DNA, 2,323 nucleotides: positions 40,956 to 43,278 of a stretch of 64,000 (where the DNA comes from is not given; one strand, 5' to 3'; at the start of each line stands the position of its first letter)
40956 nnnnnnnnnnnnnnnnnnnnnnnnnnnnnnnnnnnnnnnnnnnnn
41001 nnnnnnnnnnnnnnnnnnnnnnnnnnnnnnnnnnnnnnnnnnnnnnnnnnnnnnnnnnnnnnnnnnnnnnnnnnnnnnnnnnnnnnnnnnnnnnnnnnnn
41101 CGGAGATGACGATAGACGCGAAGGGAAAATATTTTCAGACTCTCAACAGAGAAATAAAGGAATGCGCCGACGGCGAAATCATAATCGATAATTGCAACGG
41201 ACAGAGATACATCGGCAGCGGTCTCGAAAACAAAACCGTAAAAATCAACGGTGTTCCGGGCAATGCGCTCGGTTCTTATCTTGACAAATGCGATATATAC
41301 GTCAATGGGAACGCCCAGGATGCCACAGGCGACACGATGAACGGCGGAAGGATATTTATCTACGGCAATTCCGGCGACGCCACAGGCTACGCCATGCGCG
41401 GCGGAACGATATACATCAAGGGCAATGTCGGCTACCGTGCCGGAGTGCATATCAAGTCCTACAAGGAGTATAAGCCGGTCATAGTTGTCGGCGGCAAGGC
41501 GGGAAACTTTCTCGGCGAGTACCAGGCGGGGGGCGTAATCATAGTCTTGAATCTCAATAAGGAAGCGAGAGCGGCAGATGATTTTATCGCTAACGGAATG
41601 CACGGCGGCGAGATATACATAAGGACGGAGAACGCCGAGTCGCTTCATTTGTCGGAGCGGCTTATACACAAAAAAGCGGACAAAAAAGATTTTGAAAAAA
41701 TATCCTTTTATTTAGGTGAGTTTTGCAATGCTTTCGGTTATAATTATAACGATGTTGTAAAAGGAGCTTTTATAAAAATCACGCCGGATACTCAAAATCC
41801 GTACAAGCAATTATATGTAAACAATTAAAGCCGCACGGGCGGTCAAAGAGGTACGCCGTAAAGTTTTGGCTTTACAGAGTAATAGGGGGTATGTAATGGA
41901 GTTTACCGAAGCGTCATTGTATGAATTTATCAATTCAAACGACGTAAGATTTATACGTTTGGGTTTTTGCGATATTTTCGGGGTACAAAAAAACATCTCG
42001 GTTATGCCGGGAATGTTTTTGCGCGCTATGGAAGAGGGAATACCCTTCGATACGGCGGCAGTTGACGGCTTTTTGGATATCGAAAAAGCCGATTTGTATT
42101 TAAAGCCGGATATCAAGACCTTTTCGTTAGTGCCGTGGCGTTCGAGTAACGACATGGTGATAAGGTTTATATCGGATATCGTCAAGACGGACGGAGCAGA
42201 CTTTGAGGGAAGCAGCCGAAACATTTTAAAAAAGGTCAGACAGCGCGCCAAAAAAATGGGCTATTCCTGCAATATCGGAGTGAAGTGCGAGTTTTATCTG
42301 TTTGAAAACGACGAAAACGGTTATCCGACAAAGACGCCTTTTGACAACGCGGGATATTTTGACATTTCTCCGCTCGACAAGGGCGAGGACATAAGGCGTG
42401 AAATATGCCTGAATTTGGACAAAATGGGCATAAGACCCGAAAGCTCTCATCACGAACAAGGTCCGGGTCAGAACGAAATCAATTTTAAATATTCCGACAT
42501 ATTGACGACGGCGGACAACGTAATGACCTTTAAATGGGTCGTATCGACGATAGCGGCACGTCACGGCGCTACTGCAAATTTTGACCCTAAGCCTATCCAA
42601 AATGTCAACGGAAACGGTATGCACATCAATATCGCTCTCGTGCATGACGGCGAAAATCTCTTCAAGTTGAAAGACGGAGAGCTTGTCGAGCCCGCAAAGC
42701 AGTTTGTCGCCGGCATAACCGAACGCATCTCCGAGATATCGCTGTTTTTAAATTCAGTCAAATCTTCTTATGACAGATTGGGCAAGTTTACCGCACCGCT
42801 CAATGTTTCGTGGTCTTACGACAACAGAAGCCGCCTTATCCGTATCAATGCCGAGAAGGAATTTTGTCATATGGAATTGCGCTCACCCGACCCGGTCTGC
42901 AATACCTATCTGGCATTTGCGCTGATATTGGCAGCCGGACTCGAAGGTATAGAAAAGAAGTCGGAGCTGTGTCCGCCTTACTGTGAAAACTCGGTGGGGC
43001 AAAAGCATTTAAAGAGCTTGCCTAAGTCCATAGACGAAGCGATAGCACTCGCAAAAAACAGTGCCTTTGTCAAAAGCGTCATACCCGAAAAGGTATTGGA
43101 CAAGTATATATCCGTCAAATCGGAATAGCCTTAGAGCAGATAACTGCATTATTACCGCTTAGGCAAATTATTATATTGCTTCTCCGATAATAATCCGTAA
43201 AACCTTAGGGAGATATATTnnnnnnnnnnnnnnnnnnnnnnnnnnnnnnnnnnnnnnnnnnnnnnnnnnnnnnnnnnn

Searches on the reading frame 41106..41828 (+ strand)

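Call 68: search_protein_families(library=pfam, max_evalue=0.00001, proteins=[window:41106-41828:+])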
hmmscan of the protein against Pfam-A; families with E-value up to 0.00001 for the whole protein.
window:41106-41828:+ (240 aa): 1 family
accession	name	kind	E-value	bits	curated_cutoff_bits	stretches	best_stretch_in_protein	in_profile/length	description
PF01493.24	GXGXG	-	9.5e-30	104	32.5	1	12-183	5-174/190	GXGXG motif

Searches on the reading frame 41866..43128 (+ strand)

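Call 68: search_protein_families(library=pfam, max_evalue=0.00001, proteins=[window:41866-43128:+])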
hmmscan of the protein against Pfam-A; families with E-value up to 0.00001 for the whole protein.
window:41866-43128:+ (420 aa): 2 families
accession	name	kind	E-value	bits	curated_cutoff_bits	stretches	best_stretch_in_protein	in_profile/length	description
PF00120.29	Gln-synt_C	-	8.9e-93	311.5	24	1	115-419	2-326/344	Glutamine synthetase, catalytic domain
PF03951.24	Gln-synt_N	-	6.5e-20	71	33.4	1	26-107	1-81/82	Glutamine synthetase, beta-Grasp domain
